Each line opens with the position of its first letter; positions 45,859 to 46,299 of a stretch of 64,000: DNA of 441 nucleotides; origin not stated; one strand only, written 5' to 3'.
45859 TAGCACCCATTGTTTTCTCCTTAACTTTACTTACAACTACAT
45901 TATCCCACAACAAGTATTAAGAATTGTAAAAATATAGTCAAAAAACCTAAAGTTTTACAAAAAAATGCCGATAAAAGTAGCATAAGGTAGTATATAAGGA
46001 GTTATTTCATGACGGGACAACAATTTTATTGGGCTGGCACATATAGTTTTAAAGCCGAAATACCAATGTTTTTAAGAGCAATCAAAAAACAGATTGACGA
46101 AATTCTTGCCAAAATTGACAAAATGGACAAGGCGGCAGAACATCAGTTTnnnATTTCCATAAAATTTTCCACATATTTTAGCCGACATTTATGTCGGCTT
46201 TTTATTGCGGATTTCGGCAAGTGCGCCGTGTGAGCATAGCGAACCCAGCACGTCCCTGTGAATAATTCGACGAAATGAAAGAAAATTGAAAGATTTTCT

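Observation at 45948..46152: Second exact sigma-28 promoter driving an unannotated 47-aa ORF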

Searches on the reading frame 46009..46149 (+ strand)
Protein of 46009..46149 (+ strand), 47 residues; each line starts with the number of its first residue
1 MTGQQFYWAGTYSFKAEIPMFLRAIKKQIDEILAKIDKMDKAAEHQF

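Call 10: find_homologous_proteins(query=window:46009-46149:+, max_evalue=10)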
Query seq(47 aa) (47 aa): 16 proteins with E <= 10 among 16 candidates.
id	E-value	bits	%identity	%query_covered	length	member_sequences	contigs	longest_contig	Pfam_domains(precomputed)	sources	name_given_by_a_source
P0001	1.2e-22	95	96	100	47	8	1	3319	-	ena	-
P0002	1.3e-22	95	96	100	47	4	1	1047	-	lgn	-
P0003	1.8e-20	88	89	100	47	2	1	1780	-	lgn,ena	-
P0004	2.2e-20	88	87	100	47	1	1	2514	-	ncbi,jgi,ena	-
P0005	2.6e-19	84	85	100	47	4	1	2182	-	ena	-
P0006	5.7e-19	83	83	100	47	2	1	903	-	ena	-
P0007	5.9e-19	83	83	100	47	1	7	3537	-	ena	-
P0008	1.9e-18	82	83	98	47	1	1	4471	-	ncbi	-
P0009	1.2e-17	79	83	98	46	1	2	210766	-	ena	-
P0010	3.3e-16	75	77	94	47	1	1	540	-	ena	-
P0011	1.6e-15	73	77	100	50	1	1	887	-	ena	-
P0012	2.9e-14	69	79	89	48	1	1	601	-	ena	-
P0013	8.2e-14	67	73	94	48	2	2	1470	-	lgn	-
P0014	8.7e-14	67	79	89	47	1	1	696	-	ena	-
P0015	1.5e-9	54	60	96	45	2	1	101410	-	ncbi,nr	ncbi:MAG: hypothetical protein PHX18_06075 [Candidatus Gastranaerophilales bacterium]|nr:hypothetica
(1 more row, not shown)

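Call 13: search_protein_families(library=pfam, proteins=[window:46009-46149:+], max_evalue=1)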
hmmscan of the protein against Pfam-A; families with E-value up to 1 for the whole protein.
seq(47 aa): 1 family
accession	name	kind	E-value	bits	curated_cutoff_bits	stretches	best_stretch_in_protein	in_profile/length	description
PF10372.14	CdaS_N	-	0.023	15.3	27.2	1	10-41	6-37/69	Diadenylate cyclase CdaS, N-terminal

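Call 14: find_encoding_contigs(protein=P0009, flank=6000, max_places=3)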
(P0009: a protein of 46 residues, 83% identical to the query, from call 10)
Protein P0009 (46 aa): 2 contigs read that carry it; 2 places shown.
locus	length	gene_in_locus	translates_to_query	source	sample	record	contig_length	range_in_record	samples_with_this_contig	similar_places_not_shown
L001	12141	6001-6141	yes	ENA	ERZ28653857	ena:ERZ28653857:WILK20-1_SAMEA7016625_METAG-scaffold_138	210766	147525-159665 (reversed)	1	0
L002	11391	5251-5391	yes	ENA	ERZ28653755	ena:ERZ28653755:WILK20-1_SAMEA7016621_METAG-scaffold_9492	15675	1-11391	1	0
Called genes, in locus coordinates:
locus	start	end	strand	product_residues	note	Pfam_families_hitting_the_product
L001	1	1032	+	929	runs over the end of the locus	PF07517:SecA_DEAD, PF00270:DEAD (weak), PF01043:SecA_PP_bind, PF21090:P-loop_SecA, PF07516:SecA_SW, PF02810:SEC-C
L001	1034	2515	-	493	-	PF08245:Mur_ligase_M, PF02875:Mur_ligase_C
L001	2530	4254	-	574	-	PF03717:PBP_dimer, PF00905:Transpeptidase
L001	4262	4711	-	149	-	-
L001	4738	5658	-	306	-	PF01795:Methyltransf_5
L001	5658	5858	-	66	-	PF08984:DUF1858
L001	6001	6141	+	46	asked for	-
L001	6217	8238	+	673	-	PF05226:CHASE2, PF00211:Guanylate_cyc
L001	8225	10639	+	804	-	PF17191:RecG_wedge, PF01336:tRNA_anti-codon (weak), PF04851:ResIII, PF00270:DEAD, PF00271:Helicase_C, PF22590:Cas3-like_C_2 (weak), PF19833:RecG_dom3_C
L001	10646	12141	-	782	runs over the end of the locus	PF00488:MutS_V, PF20297:MSSS, PF01713:Smr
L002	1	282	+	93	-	?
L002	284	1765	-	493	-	PF08245:Mur_ligase_M, PF02875:Mur_ligase_C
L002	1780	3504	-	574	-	PF03717:PBP_dimer, PF00905:Transpeptidase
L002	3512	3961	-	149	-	-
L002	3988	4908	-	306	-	PF01795:Methyltransf_5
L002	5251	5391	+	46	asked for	-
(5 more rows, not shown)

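Call 15: find_encoding_contigs(protein=P0015, flank=6000, max_places=3)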
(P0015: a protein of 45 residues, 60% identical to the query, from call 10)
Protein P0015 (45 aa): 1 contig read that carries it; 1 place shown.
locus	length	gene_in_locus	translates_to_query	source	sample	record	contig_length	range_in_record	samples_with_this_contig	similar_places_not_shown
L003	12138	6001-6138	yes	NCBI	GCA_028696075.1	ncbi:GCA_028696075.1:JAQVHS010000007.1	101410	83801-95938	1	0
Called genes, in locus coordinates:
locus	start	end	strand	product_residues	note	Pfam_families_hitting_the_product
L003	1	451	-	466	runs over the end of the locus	PF11638:DnaA_N, PF00308:Bac_DnaA, PF00004:AAA (weak), PF01637:ATPase_2 (faint), PF01695:IstB_IS21, PF08299:Bac_DnaA_C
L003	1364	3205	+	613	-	-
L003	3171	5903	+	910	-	-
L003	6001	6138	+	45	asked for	-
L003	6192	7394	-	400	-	PF00926:DHBP_synthase, PF00925:GTP_cyclohydro2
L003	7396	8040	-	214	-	PF00677:Lum_binding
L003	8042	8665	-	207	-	PF00574:CLP_protease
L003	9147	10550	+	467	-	-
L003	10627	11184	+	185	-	PF08207:EFP_N, PF01132:EFP, PF09285:Elong-fact-P_C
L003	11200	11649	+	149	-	PF00364:Biotin_lipoyl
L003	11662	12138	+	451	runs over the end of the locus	PF00289:Biotin_carb_N, PF02655:ATP-grasp_3 (weak), PF08443:RimK (faint), PF01071:GARS_A (weak), PF02222:ATP-grasp, PF02786:CPSase_L_D2, PF07478:Dala_Dala_lig_C, PF02785:Biotin_carb_C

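Call 19: find_related_loci(query=A1, collection=genome_contigs, flank=3000)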
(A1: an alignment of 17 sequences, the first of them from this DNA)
Query A1 (47 aa) in genome_contigs; peptide patterns used: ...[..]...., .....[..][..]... (x = any residue, [..] = any of these).
177 stretches matched a pattern; 3 encode a relative of the query (tblastn E <= 1e-3); 3 distinct loci.
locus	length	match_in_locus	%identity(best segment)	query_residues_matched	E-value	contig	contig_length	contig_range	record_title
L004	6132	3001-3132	77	3-46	2e-20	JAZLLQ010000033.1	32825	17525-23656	MAG: Candidatus Gastranaerophilales bacterium isolate T1900044957_TA20190013.MAGScoT_cleanbin_000009 SGB_3852_k141_35753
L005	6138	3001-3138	67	1-46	2e-19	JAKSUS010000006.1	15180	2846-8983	MAG: Candidatus Gastranaerophilales bacterium isolate Horse_feces339 MAG339_6, whole genome shotgun sequence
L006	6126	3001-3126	67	3-44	4e-18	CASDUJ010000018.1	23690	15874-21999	uncultured bacterium isolate CO.O38.metabat-bins.471 genome assembly, contig: CO.O38.metabat-bins.471.fa_k141_7138719, w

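Call 21: find_related_loci(query=A1, collection=metagenome_contigs, flank=3000)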
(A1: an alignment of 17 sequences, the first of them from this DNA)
Query A1 (47 aa) in metagenome_contigs; peptide patterns used: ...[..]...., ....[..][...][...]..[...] (x = any residue, [..] = any of these).
375 stretches matched a pattern; 3 encode a relative of the query (tblastn E <= 1e-3); 3 distinct loci.
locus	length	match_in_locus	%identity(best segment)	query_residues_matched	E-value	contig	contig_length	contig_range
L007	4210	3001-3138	83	1-46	5e-25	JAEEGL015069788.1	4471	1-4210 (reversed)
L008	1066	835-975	64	1-47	2e-18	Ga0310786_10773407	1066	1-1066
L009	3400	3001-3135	64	3-47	9e-18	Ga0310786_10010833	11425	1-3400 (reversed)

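Call 22: find_encoding_contigs(protein=P0001, flank=3000, max_places=2)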
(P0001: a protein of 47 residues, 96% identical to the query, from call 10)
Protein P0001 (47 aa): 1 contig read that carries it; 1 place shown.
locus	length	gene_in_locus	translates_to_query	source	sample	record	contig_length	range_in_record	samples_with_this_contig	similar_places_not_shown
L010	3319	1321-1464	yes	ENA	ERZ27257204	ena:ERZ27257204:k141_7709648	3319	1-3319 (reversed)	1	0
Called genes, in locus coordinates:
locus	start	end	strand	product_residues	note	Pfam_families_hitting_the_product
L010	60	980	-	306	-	PF01795:Methyltransf_5, PF13847:Methyltransf_31 (faint)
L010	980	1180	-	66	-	PF08984:DUF1858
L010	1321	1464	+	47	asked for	-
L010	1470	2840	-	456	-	PF03448:MgtE_N, PF00571:CBS, PF01769:MgtE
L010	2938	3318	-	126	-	?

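Call 23: find_encoding_contigs(protein=P0004, flank=3000, max_places=2)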
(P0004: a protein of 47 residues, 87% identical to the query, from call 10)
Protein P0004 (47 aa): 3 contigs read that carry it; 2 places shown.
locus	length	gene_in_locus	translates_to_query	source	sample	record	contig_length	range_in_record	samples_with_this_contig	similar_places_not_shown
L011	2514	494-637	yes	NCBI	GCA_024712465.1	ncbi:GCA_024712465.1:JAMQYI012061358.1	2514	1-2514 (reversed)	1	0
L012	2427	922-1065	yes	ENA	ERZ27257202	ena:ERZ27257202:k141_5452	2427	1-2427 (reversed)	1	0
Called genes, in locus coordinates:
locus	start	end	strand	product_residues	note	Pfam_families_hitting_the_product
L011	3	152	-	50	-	?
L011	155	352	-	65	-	PF08984:DUF1858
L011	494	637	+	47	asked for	-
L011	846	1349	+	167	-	PF05198:IF3_N, PF00707:IF3_C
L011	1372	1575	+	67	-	PF01632:Ribosomal_L35p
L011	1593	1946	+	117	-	PF00453:Ribosomal_L20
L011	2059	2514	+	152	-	?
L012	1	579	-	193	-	?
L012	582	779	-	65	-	PF08984:DUF1858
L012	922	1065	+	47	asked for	-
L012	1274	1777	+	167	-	PF05198:IF3_N, PF00707:IF3_C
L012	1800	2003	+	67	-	PF01632:Ribosomal_L35p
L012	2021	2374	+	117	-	PF00453:Ribosomal_L20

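Call 24: find_encoding_contigs(protein=P0007, flank=3000, max_places=2)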
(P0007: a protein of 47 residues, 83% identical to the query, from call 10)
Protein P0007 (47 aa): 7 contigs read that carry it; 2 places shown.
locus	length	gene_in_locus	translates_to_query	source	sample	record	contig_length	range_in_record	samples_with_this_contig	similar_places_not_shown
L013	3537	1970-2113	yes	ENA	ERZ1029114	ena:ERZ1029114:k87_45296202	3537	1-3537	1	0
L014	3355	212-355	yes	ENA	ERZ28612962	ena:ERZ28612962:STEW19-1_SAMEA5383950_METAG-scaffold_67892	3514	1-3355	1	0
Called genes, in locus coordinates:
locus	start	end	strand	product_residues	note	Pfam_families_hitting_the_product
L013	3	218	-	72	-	?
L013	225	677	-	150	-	-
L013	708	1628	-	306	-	PF01795:Methyltransf_5, PF13847:Methyltransf_31 (weak)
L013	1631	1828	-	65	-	PF08984:DUF1858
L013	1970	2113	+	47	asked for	-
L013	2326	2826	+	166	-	PF05198:IF3_N, PF00707:IF3_C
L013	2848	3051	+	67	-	PF01632:Ribosomal_L35p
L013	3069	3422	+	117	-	PF00453:Ribosomal_L20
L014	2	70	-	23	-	?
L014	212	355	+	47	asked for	-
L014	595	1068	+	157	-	PF05198:IF3_N, PF00707:IF3_C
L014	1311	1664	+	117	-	PF00453:Ribosomal_L20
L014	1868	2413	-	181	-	-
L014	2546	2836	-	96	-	PF13192:Thioredoxin_3 (weak), PF00462:Glutaredoxin, PF13417:GST_N_3 (weak)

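Call 25: find_encoding_contigs(protein=P0005, flank=3000, max_places=2)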
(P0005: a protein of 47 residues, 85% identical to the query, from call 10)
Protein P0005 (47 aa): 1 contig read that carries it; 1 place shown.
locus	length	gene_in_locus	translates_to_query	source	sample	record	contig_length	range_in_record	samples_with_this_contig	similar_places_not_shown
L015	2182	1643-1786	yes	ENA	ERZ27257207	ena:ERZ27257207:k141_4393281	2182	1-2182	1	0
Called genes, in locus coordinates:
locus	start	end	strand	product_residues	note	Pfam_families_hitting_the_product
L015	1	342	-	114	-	?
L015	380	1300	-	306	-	PF01795:Methyltransf_5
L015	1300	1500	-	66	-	PF08984:DUF1858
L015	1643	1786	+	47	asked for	-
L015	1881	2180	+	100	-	?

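Call 26: find_encoding_contigs(protein=P0013, flank=3000, max_places=2)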
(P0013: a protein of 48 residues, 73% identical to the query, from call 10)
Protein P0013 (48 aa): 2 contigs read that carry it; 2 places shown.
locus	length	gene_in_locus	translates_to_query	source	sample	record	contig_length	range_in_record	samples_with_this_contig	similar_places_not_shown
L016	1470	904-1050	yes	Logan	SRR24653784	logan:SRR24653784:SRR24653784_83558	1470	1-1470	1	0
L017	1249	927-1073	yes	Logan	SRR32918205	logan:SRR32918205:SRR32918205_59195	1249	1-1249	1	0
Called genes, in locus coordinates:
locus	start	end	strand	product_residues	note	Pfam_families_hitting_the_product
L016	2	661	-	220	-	?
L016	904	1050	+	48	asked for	-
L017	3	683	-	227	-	?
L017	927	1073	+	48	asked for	-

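Call 30: search_protein_representatives(alignment_id=A1)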
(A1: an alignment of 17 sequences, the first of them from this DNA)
Query: 17 sequences, 47 profile positions. Proteins with E-value up to 0.001 (for the whole library): 42; up to 1e-10: 3; up to 1e-30: 0. The best 42 are listed.
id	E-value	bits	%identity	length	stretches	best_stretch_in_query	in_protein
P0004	6.7e-28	112.3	-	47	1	1-47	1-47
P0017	2.8e-11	59.0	-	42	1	5-43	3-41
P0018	7.2e-11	57.7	-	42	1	8-45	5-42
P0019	2.9e-10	55.8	-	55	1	7-39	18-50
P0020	4.3e-09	52.0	-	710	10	3-25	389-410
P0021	1.6e-08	50.2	-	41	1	7-42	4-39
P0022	1.9e-08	50.0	-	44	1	5-42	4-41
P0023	3.1e-08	49.3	-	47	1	6-42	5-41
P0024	4.4e-08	48.8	-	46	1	8-45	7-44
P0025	4.8e-08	48.7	-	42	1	8-37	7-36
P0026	5.0e-08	48.6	-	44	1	8-41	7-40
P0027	5.9e-08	48.4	-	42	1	8-42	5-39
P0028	8.8e-08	47.9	-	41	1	7-42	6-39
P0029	9.9e-08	47.7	-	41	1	6-41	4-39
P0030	1.0e-07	47.7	-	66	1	8-41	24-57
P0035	1.0e-06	44.5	-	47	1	7-46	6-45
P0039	1.6e-05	40.6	-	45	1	8-44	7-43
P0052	1.2e-04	37.8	-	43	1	8-44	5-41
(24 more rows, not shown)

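Call 32: list_cluster_members(proteins=[P0017, P0018, P0021, P0023, P0025, P0026, P0029, P0035, P0039, P0052])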
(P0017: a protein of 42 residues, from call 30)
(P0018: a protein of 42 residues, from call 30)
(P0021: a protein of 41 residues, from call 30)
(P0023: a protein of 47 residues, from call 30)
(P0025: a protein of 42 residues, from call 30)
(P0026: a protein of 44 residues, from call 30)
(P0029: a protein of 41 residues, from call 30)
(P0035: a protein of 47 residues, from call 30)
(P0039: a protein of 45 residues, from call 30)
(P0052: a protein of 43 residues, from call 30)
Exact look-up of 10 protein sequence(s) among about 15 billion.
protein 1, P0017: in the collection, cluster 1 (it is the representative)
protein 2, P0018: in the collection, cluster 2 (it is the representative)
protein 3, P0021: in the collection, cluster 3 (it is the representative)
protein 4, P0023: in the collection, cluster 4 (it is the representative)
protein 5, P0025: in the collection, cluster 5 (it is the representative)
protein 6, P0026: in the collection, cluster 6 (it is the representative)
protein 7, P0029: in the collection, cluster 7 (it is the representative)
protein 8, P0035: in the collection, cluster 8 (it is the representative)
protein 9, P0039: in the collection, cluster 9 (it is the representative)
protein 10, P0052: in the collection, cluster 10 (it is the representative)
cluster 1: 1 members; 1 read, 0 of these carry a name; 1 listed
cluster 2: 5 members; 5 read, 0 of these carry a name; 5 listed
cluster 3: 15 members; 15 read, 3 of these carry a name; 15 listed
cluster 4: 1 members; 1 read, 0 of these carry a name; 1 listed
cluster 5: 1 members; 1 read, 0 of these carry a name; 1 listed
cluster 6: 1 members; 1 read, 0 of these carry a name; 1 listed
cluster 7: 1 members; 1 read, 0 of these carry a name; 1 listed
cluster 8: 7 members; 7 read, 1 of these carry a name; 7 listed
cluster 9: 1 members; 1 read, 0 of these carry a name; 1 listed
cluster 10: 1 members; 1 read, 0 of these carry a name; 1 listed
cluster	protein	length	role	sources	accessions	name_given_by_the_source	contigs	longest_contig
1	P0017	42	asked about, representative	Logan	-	-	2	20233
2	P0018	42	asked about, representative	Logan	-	-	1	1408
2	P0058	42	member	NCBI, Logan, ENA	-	-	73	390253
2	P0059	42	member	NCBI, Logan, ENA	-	-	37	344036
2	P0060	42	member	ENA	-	-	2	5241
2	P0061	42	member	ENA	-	-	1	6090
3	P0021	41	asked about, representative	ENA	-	-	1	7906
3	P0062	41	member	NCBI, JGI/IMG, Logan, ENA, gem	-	hypothetical protein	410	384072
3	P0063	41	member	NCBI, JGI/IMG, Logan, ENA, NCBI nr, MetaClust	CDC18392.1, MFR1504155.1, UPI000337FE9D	unknown [Clostridium sp. CAG:306] | hypothetical protein | status=active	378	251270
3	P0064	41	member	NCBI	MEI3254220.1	MAG: hypothetical protein V8R83_02740 [Candidatus Gastranaerophilaceae bacterium]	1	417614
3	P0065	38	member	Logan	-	-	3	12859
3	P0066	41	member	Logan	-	-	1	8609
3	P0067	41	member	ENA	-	-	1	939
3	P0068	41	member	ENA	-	-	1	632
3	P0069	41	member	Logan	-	-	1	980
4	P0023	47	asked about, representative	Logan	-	-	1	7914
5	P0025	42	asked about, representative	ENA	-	-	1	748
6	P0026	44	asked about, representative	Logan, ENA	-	-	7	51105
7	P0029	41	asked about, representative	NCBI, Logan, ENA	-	-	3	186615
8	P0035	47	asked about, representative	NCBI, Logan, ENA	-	-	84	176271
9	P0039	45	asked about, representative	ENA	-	-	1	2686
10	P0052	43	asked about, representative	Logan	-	-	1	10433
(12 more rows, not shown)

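Call 33: find_encoding_contigs(protein=P0062, flank=6000, max_places=2)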
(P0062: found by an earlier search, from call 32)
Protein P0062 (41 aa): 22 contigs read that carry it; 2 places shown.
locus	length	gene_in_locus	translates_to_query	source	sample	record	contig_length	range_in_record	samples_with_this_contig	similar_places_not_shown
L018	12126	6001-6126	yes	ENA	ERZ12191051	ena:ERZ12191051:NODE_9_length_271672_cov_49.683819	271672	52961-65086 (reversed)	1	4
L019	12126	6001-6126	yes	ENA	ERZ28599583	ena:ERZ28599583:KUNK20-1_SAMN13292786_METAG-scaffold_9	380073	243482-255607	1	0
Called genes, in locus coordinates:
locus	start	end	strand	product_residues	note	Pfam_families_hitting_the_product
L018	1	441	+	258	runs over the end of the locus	-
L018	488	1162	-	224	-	-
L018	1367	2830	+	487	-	PF01425:Amidase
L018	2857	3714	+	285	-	PF13431:TPR_17 (faint), PF07719:TPR_2 (weak), PF13414:TPR_11, PF13432:TPR_16, PF00515:TPR_1 (weak), PF12895:ANAPC3 (weak), PF14559:TPR_19, PF24684:Vgb_lyase (weak), +5 more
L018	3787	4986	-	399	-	PF00266:Aminotran_5, PF01212:Beta_elim_lyase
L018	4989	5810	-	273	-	PF01592:NifU_N, PF04324:Fer2_BFD, PF01106:NifU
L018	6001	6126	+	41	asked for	-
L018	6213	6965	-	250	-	-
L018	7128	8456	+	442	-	PF00278:Orn_DAP_Arg_deC, PF02784:Orn_Arg_deC_N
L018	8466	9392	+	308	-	PF19293:CdaA_N (weak), PF02457:DAC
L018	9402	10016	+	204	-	PF01081:Aldolase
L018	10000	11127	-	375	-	PF13524:Glyco_trans_1_2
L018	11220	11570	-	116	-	-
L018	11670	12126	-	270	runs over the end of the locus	PF03807:F420_oxidored (weak), PF02153:PDH_N, PF20463:PDH_C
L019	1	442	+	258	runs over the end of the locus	-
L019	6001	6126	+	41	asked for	-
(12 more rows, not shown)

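Call 34: find_encoding_contigs(protein=P0035, flank=6000, max_places=2)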
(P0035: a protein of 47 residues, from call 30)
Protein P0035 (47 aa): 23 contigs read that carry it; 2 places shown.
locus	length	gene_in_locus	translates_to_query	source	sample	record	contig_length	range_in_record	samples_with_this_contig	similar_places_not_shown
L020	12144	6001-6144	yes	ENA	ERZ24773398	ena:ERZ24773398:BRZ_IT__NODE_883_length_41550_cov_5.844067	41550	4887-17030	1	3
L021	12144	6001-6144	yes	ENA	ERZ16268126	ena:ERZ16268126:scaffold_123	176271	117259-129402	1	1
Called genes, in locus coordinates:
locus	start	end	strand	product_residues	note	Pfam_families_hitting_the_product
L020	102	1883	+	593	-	PF01136:Peptidase_U32, PF12392:DUF3656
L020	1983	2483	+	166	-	-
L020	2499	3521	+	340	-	PF00154:RecA_N, PF06745:ATPase (weak), PF08423:Rad51, PF01637:ATPase_2 (weak), PF21096:RecA_C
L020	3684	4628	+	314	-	-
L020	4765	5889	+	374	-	PF00712:DNA_pol3_beta, PF02767:DNA_pol3_beta_2, PF02768:DNA_pol3_beta_3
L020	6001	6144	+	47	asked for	-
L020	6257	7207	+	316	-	PF21033:RMD1-3 (faint), PF13424:TPR_12 (faint), PF23914:TPR_CcmH_CycH (faint), PF24575:TPR_Slam (faint), PF07719:TPR_2 (faint), PF12895:ANAPC3 (faint), PF13174:TPR_6 (faint), PF00515:TPR_1 (weak), +8 more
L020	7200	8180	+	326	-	PF00149:Metallophos, PF12850:Metallophos_2 (faint)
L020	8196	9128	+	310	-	PF00753:Lactamase_B (weak), PF12706:Lactamase_B_2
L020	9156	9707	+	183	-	PF13414:TPR_11 (faint), PF13431:TPR_17 (faint), PF13176:TPR_7 (faint), PF13424:TPR_12, PF00515:TPR_1, PF07719:TPR_2, PF13181:TPR_8 (weak), PF13432:TPR_16 (weak), +4 more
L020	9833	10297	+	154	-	-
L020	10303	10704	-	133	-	PF13560:HTH_31 (faint)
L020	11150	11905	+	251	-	PF07963:N_methyl (weak), PF20318:DUF6613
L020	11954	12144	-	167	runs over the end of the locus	PF00881:Nitroreductase, PF14512:TM1586_NiRdase, PF00881:Nitroreductase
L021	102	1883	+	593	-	PF01136:Peptidase_U32, PF12392:DUF3656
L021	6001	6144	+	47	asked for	-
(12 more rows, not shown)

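Call 41: search_solved_structures(query=A2, max_evalue=10, show_alignments=2)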
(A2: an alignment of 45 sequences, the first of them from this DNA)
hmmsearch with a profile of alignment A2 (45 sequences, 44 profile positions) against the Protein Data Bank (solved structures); distinct sequences matched with E-value up to 10: 39.
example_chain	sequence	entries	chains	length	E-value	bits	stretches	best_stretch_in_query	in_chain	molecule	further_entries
2wpr_A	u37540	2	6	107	0.018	18.3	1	13-43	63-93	TRIMERIC AUTOTRANSPORTER ADHESIN FRAGMENT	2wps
2wpq_A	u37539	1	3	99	0.15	15.3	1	22-43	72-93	TRIMERIC AUTOTRANSPORTER ADHESIN FRAGMENT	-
3mx9_A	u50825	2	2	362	0.17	15.1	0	12-38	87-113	Protein scV3V2(G19S) | scV3V2(G19S)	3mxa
7qnl_AAA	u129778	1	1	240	0.22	14.8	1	21-41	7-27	DARPIN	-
1txp_A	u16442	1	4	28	0.27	14.5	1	20-40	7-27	Heterogeneous Nuclear Ribonucleoprotein C protein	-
2yny_A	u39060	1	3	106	0.27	14.5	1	22-43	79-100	GENERAL CONTROL PROTEIN GCN4, PUTATIVE INNER MEMBRANE PROTEIN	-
7tbq_A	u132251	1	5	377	0.32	14.3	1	21-41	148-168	D7 LOV2-DARPin fusion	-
7oah_A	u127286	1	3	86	0.35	14.2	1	14-43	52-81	General control transcription factor GCN4,conserved hypothetical protein residues 311-335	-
3k53_A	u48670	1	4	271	0.49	13.7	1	16-42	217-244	Ferrous iron transport protein b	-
7o9v_A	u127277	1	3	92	0.55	13.5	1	15-43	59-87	General control transcription factor GCN4,hypothetical protein OMM_04225 residues 244-274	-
7oaa_A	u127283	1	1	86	0.6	13.4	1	14-43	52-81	General control transcription factor GCN4,conserved hypothetical protein residues 311-335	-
7oac_A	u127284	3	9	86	0.66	13.3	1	14-43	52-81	General control transcription factor GCN4,conserved hypothetical protein residues 311-335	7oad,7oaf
1gcm_A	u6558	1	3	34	0.87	12.9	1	22-43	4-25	GCN4P-II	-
5app_A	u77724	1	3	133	0.97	12.7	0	22-43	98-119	General control protein GCN4,GENERAL CONTROL PROTEIN GCN4, OUTER MEMBRANE PROTEIN 100,Gene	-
5kkv_A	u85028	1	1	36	1.1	12.6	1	22-43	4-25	GCN4-p2L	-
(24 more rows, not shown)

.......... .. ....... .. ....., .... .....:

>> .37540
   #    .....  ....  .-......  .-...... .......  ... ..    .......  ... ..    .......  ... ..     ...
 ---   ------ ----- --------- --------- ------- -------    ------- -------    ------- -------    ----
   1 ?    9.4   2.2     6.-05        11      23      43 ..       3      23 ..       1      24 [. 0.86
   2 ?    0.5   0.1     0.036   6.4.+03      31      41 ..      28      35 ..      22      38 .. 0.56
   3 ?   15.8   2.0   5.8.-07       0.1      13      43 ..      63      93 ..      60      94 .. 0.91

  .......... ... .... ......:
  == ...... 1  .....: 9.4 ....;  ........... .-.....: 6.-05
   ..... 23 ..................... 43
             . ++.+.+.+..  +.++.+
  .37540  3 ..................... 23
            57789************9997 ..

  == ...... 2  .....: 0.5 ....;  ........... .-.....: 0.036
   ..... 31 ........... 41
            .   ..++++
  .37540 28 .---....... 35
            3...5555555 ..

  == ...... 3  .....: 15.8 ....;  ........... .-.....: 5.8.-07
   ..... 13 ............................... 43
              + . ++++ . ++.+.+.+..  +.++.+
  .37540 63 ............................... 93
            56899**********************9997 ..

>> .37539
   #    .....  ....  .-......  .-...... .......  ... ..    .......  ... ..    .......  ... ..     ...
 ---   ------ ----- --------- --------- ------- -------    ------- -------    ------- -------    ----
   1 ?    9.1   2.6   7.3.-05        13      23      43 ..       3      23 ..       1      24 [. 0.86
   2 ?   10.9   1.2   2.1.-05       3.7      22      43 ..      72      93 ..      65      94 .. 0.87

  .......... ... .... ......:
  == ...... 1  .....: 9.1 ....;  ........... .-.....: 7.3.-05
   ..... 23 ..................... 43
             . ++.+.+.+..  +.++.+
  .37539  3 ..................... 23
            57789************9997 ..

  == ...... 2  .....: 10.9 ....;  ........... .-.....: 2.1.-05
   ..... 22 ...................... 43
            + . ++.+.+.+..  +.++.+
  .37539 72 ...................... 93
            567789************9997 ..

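Call 42: search_protein_families(library=ncbifam, alignment_id=A2, max_evalue=1)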
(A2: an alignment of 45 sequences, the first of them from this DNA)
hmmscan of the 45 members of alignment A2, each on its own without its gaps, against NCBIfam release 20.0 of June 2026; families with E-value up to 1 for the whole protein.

A. member 1, seq(47 aa): 1 family
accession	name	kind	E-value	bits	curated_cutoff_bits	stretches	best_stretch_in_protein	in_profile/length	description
NF052630.1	Rlip_lipase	equivalog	0.0052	15.8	440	1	18-47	101-130/357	secreted effector lipase Rlip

B. families by the number of members that match (of 45 scanned): 12 families
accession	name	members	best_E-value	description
NF052630.1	Rlip_lipase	5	0.0052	secreted effector lipase Rlip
NF041095.1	dival_cat_tol_CutA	5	0.02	divalent-cation tolerance protein CutA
NF009648.0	PRK13182.1-4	2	0.054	chromosome-anchoring protein RacA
NF007930.0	PRK10645.1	2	0.072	divalent cation tolerance protein CutA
NF037937.1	septum_RefZ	1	0.01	forespore capture DNA-binding protein RefZ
TIGR01933.1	hflK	1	0.011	FtsH protease activity modulator HflK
NF047366.1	TscT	1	0.022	type II toxin-antitoxin system toxin TscT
NF045995.1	MAG0865_DivIVA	1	0.028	MAG0865 family DivIVA-related protein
TIGR01678.1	FAD_lactone_ox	1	0.041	sugar 1,4-lactone oxidase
TIGR04527.1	mycoplas_twoTM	1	0.042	MG_279/MG_280 family protein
NF006142.0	PRK08292.1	1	0.078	AMP nucleosidase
TIGR01717.1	AMP-nucleosdse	1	0.11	AMP nucleosidase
